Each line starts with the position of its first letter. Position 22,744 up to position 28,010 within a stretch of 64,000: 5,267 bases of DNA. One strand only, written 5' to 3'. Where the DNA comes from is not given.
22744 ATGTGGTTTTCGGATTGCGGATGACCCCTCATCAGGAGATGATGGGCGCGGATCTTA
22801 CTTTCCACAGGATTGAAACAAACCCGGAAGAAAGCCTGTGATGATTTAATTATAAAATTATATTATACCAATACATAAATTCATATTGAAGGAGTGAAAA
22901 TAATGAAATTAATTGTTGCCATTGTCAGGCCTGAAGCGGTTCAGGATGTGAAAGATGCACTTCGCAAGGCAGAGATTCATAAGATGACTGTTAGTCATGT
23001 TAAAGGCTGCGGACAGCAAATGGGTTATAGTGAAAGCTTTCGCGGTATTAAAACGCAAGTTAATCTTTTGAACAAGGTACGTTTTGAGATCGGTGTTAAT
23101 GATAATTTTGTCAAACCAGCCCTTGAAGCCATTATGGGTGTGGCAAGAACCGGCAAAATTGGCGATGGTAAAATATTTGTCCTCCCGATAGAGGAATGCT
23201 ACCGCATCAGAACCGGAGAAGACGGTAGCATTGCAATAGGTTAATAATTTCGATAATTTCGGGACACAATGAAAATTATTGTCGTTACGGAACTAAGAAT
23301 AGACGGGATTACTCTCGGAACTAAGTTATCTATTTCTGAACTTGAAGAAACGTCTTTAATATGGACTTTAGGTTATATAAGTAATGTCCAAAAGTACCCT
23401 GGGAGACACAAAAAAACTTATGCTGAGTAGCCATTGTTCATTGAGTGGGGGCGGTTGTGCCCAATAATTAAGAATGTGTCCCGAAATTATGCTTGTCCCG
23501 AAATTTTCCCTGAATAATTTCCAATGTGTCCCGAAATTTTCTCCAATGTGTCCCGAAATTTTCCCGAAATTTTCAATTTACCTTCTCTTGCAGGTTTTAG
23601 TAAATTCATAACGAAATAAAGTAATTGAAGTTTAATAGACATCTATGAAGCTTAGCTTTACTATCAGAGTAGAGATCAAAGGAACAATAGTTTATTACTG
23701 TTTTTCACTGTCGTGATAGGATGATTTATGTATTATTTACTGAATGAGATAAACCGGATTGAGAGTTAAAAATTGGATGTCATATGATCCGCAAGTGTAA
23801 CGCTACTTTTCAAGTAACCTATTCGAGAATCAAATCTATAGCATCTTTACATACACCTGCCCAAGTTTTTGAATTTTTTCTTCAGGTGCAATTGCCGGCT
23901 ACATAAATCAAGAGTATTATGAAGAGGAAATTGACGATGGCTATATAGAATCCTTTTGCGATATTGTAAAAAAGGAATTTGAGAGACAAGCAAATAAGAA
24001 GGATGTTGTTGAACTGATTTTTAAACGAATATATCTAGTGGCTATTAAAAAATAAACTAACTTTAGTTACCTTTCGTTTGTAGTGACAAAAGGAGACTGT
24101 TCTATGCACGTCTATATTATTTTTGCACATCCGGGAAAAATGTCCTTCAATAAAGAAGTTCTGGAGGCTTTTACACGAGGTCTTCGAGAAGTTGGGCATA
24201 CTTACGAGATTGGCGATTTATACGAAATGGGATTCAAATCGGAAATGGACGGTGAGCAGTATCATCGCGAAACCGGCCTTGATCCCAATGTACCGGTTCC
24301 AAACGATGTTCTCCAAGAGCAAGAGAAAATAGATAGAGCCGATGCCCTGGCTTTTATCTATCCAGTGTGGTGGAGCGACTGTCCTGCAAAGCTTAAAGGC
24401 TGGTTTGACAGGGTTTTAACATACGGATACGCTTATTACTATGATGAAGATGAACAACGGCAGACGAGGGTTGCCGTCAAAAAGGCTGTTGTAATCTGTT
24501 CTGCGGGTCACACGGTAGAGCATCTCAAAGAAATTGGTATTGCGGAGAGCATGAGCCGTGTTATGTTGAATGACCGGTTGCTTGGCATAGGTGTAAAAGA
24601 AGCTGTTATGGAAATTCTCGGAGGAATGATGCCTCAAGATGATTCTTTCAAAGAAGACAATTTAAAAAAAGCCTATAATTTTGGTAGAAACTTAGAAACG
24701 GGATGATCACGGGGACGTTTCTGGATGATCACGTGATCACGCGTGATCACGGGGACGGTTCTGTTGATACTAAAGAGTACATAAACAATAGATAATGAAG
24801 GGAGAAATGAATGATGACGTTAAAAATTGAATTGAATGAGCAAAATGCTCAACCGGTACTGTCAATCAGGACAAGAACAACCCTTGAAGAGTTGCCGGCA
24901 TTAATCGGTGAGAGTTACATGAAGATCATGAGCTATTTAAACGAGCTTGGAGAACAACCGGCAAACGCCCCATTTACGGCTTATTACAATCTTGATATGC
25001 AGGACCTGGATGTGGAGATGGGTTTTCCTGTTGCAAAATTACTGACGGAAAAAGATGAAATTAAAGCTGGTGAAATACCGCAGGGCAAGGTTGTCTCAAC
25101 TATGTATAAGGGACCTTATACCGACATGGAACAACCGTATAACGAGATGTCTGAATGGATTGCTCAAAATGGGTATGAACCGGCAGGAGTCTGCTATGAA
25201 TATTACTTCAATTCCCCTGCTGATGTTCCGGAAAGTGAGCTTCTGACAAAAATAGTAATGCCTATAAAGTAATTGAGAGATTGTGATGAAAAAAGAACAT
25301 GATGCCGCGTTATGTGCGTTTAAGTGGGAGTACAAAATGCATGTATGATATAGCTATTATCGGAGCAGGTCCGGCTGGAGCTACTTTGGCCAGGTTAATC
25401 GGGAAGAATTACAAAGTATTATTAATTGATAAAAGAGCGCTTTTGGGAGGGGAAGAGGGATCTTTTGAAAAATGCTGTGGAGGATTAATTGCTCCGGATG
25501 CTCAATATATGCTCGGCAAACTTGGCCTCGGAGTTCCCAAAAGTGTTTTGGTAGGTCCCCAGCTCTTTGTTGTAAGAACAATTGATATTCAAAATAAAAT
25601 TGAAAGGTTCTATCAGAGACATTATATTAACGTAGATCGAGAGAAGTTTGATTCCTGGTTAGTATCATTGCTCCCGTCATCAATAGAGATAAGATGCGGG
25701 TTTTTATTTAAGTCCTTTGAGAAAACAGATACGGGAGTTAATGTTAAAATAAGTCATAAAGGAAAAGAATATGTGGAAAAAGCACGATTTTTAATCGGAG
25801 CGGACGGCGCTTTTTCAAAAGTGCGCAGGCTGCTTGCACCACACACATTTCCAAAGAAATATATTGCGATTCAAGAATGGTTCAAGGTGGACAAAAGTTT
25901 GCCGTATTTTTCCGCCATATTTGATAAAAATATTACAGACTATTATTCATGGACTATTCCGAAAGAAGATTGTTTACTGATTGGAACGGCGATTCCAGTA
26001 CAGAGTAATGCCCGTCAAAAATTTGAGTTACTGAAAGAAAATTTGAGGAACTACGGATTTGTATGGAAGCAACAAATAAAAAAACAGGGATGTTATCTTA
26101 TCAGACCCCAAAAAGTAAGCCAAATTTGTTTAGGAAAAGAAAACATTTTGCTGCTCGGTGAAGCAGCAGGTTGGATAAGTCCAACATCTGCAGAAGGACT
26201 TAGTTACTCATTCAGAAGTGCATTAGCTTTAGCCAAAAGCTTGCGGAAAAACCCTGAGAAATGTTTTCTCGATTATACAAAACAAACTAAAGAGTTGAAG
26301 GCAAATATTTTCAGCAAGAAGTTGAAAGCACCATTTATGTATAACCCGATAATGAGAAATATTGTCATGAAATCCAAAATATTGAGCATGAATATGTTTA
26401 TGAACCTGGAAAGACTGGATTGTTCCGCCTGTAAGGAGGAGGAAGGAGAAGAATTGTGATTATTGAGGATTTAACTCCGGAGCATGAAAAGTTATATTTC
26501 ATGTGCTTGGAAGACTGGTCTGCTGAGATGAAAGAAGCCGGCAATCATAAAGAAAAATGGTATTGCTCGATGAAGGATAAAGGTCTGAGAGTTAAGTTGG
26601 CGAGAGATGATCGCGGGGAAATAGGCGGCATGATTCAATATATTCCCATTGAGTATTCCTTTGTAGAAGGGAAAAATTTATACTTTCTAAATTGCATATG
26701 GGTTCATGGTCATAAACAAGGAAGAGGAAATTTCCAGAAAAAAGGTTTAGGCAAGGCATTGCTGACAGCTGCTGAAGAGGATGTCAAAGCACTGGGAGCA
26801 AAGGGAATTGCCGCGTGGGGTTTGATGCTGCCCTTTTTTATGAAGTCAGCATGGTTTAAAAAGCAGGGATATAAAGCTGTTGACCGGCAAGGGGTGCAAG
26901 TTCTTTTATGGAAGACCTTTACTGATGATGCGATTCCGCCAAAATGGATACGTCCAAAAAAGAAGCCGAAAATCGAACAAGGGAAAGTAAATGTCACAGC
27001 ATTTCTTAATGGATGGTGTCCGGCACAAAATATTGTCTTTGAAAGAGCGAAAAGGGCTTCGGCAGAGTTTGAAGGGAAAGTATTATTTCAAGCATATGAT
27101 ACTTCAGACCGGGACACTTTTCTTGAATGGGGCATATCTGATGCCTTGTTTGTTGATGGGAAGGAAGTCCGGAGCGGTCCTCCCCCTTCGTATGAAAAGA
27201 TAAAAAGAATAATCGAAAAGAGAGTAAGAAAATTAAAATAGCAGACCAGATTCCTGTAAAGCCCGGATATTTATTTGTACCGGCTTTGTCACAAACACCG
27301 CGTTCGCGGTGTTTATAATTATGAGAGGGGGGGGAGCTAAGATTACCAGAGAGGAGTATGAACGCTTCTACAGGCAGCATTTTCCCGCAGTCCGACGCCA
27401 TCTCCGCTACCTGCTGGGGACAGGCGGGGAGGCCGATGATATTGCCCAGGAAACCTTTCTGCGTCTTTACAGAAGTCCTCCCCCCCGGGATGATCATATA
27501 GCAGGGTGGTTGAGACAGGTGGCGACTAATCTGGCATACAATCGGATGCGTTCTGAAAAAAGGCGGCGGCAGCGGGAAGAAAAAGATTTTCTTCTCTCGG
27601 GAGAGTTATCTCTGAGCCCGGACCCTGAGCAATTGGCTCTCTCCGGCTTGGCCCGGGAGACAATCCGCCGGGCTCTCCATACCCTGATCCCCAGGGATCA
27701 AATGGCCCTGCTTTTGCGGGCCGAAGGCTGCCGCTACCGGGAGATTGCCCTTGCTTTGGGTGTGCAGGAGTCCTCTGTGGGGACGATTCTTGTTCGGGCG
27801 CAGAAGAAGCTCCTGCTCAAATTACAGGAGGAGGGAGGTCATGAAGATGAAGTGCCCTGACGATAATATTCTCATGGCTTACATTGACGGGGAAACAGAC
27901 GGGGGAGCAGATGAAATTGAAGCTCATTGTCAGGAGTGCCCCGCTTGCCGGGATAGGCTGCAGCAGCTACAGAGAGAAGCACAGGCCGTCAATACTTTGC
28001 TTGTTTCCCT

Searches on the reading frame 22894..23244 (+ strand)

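Call 23: search_protein_families(library=pfam, proteins=[window:22894-23244:+], max_evalue=0.001)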
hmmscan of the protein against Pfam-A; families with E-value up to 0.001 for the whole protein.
window:22894-23244:+ (116 aa): 1 family
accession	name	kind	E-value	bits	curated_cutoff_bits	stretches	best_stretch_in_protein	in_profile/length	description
PF00543.27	P-II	-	4.9e-29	101.1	25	1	4-109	1-102/102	Nitrogen regulatory protein P-II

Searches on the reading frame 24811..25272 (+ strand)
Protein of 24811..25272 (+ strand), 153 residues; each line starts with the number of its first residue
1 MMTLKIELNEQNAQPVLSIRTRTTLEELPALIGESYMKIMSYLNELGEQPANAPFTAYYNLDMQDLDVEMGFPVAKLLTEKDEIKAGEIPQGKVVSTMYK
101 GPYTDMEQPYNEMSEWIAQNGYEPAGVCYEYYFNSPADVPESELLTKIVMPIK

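Call 10: search_protein_families(library=pfam, proteins=[window:24811-25272:+], max_evalue=0.001)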
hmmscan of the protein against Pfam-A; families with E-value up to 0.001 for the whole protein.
window:24811-25272:+ (153 aa): 2 families
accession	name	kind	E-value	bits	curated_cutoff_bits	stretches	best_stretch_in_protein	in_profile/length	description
PF06445.20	GyrI-like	-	8.4e-25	88.3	26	1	5-153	2-155/155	GyrI-like small molecule binding domain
PF20603.3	Bact_hydrolase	-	0.0008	19.8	27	1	60-136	72-143/160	Bacterial hydrolase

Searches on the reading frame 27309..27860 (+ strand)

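Call 21: search_protein_families(library=pfam, proteins=[window:27309-27860:+], max_evalue=0.001)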
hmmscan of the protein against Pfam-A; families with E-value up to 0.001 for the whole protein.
window:27309-27860:+ (183 aa): 3 families
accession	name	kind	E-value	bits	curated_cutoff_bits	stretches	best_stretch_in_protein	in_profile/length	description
PF04542.20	Sigma70_r2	-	7e-15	55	24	1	20-86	1-71/71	Sigma-70 region 2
PF08281.18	Sigma70_r4_2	-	1.3e-09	38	25.7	1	117-168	2-54/54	Sigma-70, region 4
PF13551.12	HTH_29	-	0.00031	21.2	28.1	0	132-172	3-44/64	Winged helix-turn helix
